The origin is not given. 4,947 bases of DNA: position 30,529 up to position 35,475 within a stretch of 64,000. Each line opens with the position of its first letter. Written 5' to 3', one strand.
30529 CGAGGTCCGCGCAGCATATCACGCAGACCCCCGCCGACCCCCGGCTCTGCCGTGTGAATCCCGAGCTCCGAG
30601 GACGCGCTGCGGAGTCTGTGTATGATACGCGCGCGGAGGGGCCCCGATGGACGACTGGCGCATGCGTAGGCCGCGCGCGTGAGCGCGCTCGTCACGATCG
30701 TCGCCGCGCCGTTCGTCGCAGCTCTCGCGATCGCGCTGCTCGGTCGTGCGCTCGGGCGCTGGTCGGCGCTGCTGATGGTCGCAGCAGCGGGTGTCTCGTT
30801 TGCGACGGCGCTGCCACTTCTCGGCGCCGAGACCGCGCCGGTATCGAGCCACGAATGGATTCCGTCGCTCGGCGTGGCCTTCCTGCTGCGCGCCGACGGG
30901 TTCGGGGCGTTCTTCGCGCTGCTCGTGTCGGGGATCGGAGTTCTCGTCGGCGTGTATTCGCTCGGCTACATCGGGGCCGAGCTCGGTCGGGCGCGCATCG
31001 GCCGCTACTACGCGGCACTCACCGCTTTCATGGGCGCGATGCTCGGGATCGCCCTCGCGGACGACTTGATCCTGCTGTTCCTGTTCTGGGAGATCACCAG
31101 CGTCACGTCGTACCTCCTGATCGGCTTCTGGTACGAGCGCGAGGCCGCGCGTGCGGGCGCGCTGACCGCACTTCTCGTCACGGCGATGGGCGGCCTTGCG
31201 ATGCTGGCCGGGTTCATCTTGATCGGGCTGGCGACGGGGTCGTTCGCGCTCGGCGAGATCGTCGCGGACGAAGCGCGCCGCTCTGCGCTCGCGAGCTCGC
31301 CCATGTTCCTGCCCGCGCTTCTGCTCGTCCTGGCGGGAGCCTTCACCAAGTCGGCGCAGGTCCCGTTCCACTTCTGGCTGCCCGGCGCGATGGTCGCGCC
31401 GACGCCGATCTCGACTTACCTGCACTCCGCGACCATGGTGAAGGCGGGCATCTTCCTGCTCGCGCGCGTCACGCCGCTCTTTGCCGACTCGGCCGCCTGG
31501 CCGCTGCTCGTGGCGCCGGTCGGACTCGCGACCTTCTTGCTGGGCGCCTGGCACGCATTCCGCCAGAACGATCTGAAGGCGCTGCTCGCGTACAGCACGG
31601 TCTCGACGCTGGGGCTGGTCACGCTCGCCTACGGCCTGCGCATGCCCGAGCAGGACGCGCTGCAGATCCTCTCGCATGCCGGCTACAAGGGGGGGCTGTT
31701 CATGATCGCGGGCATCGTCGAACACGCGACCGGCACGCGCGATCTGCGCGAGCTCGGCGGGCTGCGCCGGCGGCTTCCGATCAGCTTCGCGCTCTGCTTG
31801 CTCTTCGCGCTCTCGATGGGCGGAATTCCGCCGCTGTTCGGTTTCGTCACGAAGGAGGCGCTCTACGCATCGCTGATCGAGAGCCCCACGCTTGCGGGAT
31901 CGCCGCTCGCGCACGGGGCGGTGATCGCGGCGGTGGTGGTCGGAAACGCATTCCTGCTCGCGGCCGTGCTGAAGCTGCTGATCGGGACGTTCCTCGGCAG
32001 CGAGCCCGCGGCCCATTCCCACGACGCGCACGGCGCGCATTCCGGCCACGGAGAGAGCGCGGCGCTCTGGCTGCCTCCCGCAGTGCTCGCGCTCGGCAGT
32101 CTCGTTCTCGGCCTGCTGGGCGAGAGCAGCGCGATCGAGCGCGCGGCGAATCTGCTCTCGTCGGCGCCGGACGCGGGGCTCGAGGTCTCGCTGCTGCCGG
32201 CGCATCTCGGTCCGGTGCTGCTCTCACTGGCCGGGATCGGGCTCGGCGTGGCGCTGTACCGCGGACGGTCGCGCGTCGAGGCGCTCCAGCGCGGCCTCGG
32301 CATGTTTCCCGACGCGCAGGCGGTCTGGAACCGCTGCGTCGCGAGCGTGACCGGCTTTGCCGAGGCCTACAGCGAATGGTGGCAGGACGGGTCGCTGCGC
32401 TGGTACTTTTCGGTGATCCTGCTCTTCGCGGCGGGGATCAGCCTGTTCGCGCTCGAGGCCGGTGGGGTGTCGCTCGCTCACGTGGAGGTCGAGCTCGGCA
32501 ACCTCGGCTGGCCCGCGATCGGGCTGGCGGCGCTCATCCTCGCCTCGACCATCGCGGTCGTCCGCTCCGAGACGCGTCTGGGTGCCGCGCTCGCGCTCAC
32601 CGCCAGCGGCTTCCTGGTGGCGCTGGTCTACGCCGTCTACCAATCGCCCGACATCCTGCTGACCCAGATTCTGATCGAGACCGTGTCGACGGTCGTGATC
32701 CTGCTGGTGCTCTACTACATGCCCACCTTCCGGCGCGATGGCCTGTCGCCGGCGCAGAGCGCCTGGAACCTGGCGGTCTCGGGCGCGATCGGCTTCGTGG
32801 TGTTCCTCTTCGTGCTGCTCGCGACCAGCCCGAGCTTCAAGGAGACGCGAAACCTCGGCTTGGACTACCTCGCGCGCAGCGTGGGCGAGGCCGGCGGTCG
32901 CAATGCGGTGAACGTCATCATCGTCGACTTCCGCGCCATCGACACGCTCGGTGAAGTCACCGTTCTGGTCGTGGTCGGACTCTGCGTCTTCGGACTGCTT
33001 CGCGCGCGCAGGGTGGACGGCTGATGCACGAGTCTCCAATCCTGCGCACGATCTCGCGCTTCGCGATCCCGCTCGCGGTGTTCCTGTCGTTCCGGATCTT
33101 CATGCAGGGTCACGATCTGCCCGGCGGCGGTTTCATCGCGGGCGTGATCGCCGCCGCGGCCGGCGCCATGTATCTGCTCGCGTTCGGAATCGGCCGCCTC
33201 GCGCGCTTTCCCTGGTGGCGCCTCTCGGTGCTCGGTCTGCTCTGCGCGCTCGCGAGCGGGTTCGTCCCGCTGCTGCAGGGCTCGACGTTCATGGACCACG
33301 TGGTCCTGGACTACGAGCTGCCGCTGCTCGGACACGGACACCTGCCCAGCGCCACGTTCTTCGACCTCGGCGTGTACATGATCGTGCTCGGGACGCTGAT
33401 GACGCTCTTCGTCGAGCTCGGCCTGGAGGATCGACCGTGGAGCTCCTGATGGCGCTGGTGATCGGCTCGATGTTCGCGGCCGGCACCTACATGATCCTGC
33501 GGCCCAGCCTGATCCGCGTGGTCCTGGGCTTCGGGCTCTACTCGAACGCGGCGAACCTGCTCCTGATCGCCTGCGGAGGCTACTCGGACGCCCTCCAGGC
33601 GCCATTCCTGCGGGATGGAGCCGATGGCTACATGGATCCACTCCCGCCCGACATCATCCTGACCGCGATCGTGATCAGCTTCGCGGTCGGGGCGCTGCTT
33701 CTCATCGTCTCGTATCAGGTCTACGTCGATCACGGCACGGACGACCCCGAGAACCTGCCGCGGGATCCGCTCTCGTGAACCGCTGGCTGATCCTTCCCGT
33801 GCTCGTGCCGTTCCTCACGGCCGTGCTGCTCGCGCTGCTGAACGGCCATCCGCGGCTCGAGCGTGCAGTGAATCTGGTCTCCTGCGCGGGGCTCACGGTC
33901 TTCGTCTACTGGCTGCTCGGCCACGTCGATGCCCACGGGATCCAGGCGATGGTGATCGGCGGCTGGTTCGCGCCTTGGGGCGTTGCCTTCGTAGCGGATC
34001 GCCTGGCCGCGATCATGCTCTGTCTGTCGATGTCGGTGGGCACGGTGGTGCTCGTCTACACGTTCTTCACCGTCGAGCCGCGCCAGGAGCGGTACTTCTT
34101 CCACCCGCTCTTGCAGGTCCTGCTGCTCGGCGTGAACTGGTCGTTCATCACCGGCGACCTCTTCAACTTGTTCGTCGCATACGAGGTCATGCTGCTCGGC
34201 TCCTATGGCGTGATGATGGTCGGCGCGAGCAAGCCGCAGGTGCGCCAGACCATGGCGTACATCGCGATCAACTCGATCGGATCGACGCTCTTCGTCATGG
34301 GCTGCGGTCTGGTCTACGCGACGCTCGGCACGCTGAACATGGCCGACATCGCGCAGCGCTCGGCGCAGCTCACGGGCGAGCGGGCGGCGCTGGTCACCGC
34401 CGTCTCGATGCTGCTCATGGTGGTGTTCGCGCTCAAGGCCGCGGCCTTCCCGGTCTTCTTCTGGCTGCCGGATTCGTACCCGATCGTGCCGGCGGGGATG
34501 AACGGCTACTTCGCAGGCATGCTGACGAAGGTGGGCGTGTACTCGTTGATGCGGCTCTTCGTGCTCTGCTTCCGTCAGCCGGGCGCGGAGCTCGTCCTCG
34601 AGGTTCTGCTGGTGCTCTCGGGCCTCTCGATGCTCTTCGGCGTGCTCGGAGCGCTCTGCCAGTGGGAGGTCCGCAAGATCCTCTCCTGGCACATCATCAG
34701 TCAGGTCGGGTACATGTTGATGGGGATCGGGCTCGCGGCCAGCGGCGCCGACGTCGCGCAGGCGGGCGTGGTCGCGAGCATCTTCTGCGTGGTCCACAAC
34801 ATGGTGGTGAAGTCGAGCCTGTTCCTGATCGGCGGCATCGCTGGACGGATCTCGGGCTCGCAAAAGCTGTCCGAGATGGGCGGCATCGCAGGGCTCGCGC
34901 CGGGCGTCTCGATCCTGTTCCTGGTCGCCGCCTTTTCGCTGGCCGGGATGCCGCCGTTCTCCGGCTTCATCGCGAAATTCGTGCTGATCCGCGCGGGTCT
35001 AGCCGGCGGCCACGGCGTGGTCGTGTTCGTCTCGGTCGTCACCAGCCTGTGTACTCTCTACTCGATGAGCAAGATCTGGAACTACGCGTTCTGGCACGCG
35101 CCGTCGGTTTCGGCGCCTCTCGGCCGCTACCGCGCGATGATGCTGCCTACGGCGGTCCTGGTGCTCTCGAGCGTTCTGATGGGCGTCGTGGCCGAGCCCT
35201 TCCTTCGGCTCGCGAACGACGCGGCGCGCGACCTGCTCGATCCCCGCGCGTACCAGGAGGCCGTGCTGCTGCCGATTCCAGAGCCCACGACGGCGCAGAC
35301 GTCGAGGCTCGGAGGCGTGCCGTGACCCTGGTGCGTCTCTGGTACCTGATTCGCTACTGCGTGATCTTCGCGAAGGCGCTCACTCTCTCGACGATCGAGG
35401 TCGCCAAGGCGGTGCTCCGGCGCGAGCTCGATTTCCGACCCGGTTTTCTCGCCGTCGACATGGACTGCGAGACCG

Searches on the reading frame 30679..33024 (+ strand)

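Call 64: search_protein_families(library=pfam, proteins=[window:30679-33024:+], max_evalue=0.0001)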
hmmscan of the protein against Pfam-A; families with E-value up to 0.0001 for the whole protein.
window:30679-33024:+ (781 aa): 4 families
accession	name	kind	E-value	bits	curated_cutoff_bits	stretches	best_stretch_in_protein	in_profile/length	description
PF00361.26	Proton_antipo_M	-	3.5e-61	207.4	21.5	1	127-401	1-277/294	NADH:quinone oxidoreductase/Mrp antiporter, TM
PF20501.3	MbhE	-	6.4e-18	65.1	27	1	697-778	8-85/98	MBH, subunit E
PF13244.11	MbhD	-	3.1e-14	53.3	27.2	1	618-682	1-66/67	MBH, subunit D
PF00662.26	Proton_antipo_N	-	8e-06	26.1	24.5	1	61-106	2-49/51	NADH-Ubiquinone oxidoreductase (complex I), chain 5 N-terminus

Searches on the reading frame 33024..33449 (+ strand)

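Call 64: search_protein_families(library=pfam, proteins=[window:33024-33449:+], max_evalue=0.0001)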
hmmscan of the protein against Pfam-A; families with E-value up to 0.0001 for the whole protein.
window:33024-33449:+ (141 aa): 1 family
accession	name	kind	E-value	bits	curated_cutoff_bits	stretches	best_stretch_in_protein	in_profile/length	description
PF04039.18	MnhB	-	8.2e-31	107.3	22.5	1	6-127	1-127/127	Domain related to MnhB subunit of Na+/H+ antiporter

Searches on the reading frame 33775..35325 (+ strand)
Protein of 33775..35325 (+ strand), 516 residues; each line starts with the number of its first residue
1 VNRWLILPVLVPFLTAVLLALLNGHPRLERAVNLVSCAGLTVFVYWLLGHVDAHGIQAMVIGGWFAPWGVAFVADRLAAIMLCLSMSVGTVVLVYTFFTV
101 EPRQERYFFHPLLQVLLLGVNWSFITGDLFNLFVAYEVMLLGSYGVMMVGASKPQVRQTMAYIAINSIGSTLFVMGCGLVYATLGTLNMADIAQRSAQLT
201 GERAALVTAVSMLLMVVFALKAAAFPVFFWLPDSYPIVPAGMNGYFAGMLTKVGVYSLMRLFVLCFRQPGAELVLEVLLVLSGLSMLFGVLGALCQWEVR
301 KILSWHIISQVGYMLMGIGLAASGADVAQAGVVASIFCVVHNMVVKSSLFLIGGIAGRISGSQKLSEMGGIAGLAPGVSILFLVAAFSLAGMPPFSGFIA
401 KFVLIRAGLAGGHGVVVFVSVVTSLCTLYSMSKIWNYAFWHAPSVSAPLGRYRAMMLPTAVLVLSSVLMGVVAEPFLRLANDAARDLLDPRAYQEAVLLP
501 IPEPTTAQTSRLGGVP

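Call 64: search_protein_families(library=pfam, proteins=[window:33775-35325:+], max_evalue=0.0001)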
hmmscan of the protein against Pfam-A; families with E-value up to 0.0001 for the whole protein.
window:33775-35325:+ (516 aa): 1 family
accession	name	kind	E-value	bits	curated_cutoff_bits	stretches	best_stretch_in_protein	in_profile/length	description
PF00361.26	Proton_antipo_M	-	1e-42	146.8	21.5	1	127-426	2-293/294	NADH:quinone oxidoreductase/Mrp antiporter, TM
